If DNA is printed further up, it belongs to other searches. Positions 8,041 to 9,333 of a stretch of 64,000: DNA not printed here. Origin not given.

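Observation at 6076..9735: Cell-surface lamin-tail-domain + phospholipase-D (two HKD) + Fn3 protein: candidate anchored extracellular nuclease/phosphodiesterase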

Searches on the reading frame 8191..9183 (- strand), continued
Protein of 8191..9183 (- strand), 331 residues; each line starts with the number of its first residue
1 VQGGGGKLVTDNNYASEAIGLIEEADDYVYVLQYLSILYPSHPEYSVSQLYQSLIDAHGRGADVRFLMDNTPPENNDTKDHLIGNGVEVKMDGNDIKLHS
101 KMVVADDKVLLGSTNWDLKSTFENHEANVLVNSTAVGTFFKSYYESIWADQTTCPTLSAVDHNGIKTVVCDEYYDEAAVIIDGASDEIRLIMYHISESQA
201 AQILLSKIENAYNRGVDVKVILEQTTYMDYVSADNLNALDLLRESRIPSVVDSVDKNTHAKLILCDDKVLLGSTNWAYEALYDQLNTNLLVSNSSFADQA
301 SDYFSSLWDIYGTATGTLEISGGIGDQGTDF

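Call 68: search_protein_families(library=pfam, proteins=[P0213, P0207, P0236, P0195, P0221, P0161, P0196, P0188, P0218, P0185], max_evalue=0.0001)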
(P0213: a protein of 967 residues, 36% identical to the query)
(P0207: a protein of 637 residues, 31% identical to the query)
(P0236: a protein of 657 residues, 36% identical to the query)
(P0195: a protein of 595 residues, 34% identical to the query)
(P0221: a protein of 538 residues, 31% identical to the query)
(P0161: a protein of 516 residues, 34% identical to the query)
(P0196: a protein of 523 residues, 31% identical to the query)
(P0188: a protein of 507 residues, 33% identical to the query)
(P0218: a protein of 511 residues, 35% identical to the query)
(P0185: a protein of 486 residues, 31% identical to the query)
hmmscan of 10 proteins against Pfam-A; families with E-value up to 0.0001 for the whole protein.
P0213 (967 aa): 3 families
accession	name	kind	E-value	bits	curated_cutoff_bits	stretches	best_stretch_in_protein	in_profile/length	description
PF13091.12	PLDc_2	-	9.9e-15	55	27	1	21-149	4-132/132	PLD-like domain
PF00041.27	fn3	-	7.7e-06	26.5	25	0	384-460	10-82/84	Fibronectin type III domain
PF16656.11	Pur_ac_phosph_N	-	9.1e-05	23.4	30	0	615-656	56-92/93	Purple acid Phosphatase, N-terminal domain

P0207 (637 aa): 3 families
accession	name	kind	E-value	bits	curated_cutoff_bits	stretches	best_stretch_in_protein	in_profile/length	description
PF13091.12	PLDc_2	-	1.1e-40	138.9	27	2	44-162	2-122/132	PLD-like domain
PF17941.7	PP_kinase_C_1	-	2.1e-11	44.1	25.7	0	53-131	38-114/167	Polyphosphate kinase C-terminal domain 1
PF00614.28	PLDc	-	1.7e-09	37.7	21.9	0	122-144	6-28/28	Phospholipase D Active site motif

P0236 (657 aa): 3 families
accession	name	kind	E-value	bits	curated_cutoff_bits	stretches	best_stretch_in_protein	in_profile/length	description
PF13091.12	PLDc_2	-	1.5e-42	145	27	2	43-167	1-124/132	PLD-like domain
PF00614.28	PLDc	-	2.8e-09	37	21.9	0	121-143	2-24/28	Phospholipase D Active site motif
PF17941.7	PP_kinase_C_1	-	1.5e-07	31.6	25.7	0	221-296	50-114/167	Polyphosphate kinase C-terminal domain 1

P0195 (595 aa): 3 families
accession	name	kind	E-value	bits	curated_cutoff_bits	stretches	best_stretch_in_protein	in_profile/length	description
PF13091.12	PLDc_2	-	2.4e-41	141.1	27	2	454-587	3-129/132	PLD-like domain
PF00614.28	PLDc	-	1.6e-05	25.1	21.9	0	372-396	4-28/28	Phospholipase D Active site motif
PF03767.20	Acid_phosphat_B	-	7.7e-05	22.7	27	0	40-61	70-91/230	HAD superfamily, subfamily IIIB (Acid phosphatase)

P0221 (538 aa): 5 families
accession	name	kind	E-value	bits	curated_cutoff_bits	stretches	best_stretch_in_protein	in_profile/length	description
PF13385.13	Laminin_G_3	-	2.5e-35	122.3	27.6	1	49-213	3-151/151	Concanavalin A-like lectin/glucanases superfamily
PF13091.12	PLDc_2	-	3.3e-34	118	27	2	245-371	1-132/132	PLD-like domain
PF02210.31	Laminin_G_2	-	1.5e-10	42.1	22.9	1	113-202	27-123/126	Laminin G domain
PF00614.28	PLDc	-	5.5e-08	32.9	21.9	0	321-339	6-24/28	Phospholipase D Active site motif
PF00054.30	Laminin_G_1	-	7.2e-06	26.7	24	1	113-183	28-98/131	Laminin G domain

P0161 (516 aa): 3 families
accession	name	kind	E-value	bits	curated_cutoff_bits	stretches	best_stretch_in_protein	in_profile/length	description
PF13091.12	PLDc_2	-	3.1e-44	150.4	27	2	80-215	2-131/132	PLD-like domain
PF00614.28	PLDc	-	6.2e-11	42.3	21.9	1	456-478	2-24/28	Phospholipase D Active site motif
PF17941.7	PP_kinase_C_1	-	2.1e-07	31.1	25.7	0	365-507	18-159/167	Polyphosphate kinase C-terminal domain 1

P0196 (523 aa): 3 families
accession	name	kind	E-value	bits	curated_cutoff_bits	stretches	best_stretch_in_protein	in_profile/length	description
PF13091.12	PLDc_2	-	4.9e-48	162.8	27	2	80-215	2-131/132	PLD-like domain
PF00614.28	PLDc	-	4.7e-09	36.3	21.9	0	459-479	4-24/28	Phospholipase D Active site motif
PF11495.14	Regulator_TrmB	-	1.1e-05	25.3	22.2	0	405-510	36-127/233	Archaeal transcriptional regulator TrmB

P0188 (507 aa): 3 families
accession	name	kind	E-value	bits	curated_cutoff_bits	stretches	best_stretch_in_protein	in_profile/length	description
PF13091.12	PLDc_2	-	5.6e-43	146.4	27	2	76-210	3-131/132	PLD-like domain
PF17941.7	PP_kinase_C_1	-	4.5e-10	39.8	25.7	1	69-170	19-114/167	Polyphosphate kinase C-terminal domain 1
PF00614.28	PLDc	-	1.3e-08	35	21.9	0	452-471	5-24/28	Phospholipase D Active site motif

P0218 (511 aa): 3 families
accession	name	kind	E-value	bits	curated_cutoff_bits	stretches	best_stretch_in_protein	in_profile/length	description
PF13091.12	PLDc_2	-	3.8e-44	150.1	27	2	52-184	5-131/132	PLD-like domain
PF00614.28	PLDc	-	6.8e-09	35.8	21.9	1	135-153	6-24/28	Phospholipase D Active site motif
PF17941.7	PP_kinase_C_1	-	2.4e-05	24.4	25.7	0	45-184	20-161/167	Polyphosphate kinase C-terminal domain 1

P0185 (486 aa): 3 families
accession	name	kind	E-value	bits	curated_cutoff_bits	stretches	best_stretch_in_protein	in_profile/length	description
PF13091.12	PLDc_2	-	1.6e-30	106.1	27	2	57-182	2-132/132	PLD-like domain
PF00614.28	PLDc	-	4.6e-10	39.5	21.9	1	129-151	3-25/28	Phospholipase D Active site motif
PF11495.14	Regulator_TrmB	-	2.3e-08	34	22.2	1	57-187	16-134/233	Archaeal transcriptional regulator TrmB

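Call 72: search_dna_similar(query=window:8191-9183:-, collection=plasmids, mode=protein, max_evalue=0.001, max_rows=25)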
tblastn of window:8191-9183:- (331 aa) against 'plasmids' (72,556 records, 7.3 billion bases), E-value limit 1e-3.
Records with a match: 406; places in all: 408; records where one place covers at least 80% of the query: 2.
Best place of each record, by identity: <60% 406.
By first word of the organism name: Klebsiella 392; Escherichia 4; Serratia 4; Pantoea 2; Thermococcus 1; Desulfosporosinus 1; Candidatus 1; Photobacterium 1.
By predicted mobility (MOB-suite, as given by PLSDB): conjugative 353; non-mobilizable 49; mobilizable 4.
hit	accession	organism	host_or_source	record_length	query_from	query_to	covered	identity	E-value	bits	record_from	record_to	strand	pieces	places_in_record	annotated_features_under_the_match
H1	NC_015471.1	Thermococcus barophilus MP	-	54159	8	307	91%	32.8%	9e-14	144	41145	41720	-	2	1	phospholipase D-like domain-containing protein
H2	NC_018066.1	Desulfosporosinus acidiphilus SJ4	acid mining effluent decantation pond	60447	36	309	83%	23.4%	6e-9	65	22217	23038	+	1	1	phosphatidylserine/phosphatidylglycerophosphate/ cardiolipin synthase ...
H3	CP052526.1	Klebsiella pneumoniae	Homo sapiens,blood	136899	152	309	48%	31.1%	1e-4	52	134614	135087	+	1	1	phospholipase D family protein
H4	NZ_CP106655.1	Klebsiella pneumoniae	Homo sapiens,secretion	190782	152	309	48%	31.1%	1e-4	52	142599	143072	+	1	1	phospholipase D family protein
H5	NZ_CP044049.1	Klebsiella variicola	Homo sapiens,clinical isolate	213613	152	309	48%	31.1%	1e-4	52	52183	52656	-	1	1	phospholipase D family protein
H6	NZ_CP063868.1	Klebsiella variicola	Psittacus erithacus feces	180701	181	331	46%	32.0%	5e-5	52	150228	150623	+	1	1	phospholipase D family protein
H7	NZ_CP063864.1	Klebsiella pneumoniae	panda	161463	154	291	42%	34.5%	6e-4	49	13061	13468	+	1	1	phospholipase D family protein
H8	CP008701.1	Klebsiella variicola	Nezara viridula (Cotton Pathogen ...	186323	154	291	42%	34.5%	6e-4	49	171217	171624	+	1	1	endonuclease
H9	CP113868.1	Candidatus Megaera polyxenophila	Euplotes woodruffi,mixed host and ...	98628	147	299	46%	31.0%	3e-4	50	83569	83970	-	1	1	Phospholipase D family protein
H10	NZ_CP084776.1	Klebsiella quasipneumoniae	Water (environment),Whole organism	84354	154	292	42%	33.6%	2e-4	51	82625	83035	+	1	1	phospholipase D family protein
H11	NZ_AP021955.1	Klebsiella quasipneumoniae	-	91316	154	292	42%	33.6%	2e-4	51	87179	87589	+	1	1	phospholipase D family protein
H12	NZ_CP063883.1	Klebsiella pneumoniae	wild chukar,feces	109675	154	292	42%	33.6%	2e-4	51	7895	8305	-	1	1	phospholipase D family protein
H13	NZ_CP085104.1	Klebsiella pneumoniae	Bivalve mollusc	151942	154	292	42%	33.6%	2e-4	51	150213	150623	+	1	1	phospholipase D family protein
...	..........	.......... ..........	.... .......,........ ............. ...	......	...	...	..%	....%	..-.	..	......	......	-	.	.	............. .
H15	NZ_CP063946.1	Klebsiella pneumoniae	Manis javanica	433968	181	331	46%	30.7%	9e-5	52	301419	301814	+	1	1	phospholipase D family protein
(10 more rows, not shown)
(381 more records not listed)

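Call 77: get_annotated_region(hit=H8, flank=1500)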
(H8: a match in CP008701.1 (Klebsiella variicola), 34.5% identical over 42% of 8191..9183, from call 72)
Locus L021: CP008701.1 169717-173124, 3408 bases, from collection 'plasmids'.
description: Klebsiella variicola strain Kp5-1 plasmid pKp5-1, complete sequence
organism: Klebsiella variicola (NCBI taxid 244366)
taxonomy: Bacteria; Pseudomonadota; Gammaproteobacteria; Enterobacterales; Enterobacteriaceae; Klebsiella; Klebsiella variicola
host: -; source: Nezara viridula,Nezara viridula; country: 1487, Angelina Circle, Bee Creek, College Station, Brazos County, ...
typing (MOB-suite, as given by PLSDB): conjugative; replicon IncFIB,IncFII,IncR,rep_cluster_2183; relaxase MOBF,MOBF; mating-pair formation MPF_F
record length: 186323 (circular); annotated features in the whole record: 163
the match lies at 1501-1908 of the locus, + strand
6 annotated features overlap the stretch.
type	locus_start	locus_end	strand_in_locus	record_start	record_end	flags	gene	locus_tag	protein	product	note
CDS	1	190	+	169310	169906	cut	-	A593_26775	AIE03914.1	conjugal transfer protein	-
CDS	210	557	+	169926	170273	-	-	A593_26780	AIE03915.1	hypothetical protein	-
CDS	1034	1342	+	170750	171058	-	-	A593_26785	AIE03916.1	hypothetical protein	-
CDS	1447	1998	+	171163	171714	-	-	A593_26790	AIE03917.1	endonuclease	-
CDS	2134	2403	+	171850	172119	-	-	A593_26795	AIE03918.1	replication regulatory protein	-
CDS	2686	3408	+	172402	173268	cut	-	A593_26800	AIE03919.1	replication initiation protein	-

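Call 79: search_solved_structures(query=L021:1447-1998:+, max_evalue=0.001, show_alignments=5)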
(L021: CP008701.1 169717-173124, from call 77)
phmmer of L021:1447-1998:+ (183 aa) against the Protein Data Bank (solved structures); distinct sequences matched with E-value up to 0.001: 9.
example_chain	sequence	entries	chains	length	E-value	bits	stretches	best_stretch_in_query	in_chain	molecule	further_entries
1byr_A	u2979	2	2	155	1.5e-55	191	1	28-183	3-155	PROTEIN (ENDONUCLEASE)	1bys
9lkx_K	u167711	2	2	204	1e-12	51.5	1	36-175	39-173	Mitochondrial cardiolipin hydrolase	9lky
4ggj_A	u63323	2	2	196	7.6e-12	48.7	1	39-175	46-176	Mitochondrial cardiolipin hydrolase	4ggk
6ehi_A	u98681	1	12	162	9e-12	48.4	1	39-170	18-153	Nuclease NucT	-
4h4a_A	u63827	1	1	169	1.6e-09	41.1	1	44-131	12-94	Mitochondrial cardiolipin hydrolase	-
4gen_A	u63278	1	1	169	1.9e-09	40.9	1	44-131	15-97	Mitochondrial cardiolipin hydrolase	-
4gel_A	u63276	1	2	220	4.7e-09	39.6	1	44-131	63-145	Mitochondrial cardiolipin hydrolase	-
7e0m_A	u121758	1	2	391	1.3e-08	38.1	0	67-174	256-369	Phospholipase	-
4gem_A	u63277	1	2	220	3.2e-08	36.9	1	44-131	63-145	Mitochondrial cardiolipin hydrolase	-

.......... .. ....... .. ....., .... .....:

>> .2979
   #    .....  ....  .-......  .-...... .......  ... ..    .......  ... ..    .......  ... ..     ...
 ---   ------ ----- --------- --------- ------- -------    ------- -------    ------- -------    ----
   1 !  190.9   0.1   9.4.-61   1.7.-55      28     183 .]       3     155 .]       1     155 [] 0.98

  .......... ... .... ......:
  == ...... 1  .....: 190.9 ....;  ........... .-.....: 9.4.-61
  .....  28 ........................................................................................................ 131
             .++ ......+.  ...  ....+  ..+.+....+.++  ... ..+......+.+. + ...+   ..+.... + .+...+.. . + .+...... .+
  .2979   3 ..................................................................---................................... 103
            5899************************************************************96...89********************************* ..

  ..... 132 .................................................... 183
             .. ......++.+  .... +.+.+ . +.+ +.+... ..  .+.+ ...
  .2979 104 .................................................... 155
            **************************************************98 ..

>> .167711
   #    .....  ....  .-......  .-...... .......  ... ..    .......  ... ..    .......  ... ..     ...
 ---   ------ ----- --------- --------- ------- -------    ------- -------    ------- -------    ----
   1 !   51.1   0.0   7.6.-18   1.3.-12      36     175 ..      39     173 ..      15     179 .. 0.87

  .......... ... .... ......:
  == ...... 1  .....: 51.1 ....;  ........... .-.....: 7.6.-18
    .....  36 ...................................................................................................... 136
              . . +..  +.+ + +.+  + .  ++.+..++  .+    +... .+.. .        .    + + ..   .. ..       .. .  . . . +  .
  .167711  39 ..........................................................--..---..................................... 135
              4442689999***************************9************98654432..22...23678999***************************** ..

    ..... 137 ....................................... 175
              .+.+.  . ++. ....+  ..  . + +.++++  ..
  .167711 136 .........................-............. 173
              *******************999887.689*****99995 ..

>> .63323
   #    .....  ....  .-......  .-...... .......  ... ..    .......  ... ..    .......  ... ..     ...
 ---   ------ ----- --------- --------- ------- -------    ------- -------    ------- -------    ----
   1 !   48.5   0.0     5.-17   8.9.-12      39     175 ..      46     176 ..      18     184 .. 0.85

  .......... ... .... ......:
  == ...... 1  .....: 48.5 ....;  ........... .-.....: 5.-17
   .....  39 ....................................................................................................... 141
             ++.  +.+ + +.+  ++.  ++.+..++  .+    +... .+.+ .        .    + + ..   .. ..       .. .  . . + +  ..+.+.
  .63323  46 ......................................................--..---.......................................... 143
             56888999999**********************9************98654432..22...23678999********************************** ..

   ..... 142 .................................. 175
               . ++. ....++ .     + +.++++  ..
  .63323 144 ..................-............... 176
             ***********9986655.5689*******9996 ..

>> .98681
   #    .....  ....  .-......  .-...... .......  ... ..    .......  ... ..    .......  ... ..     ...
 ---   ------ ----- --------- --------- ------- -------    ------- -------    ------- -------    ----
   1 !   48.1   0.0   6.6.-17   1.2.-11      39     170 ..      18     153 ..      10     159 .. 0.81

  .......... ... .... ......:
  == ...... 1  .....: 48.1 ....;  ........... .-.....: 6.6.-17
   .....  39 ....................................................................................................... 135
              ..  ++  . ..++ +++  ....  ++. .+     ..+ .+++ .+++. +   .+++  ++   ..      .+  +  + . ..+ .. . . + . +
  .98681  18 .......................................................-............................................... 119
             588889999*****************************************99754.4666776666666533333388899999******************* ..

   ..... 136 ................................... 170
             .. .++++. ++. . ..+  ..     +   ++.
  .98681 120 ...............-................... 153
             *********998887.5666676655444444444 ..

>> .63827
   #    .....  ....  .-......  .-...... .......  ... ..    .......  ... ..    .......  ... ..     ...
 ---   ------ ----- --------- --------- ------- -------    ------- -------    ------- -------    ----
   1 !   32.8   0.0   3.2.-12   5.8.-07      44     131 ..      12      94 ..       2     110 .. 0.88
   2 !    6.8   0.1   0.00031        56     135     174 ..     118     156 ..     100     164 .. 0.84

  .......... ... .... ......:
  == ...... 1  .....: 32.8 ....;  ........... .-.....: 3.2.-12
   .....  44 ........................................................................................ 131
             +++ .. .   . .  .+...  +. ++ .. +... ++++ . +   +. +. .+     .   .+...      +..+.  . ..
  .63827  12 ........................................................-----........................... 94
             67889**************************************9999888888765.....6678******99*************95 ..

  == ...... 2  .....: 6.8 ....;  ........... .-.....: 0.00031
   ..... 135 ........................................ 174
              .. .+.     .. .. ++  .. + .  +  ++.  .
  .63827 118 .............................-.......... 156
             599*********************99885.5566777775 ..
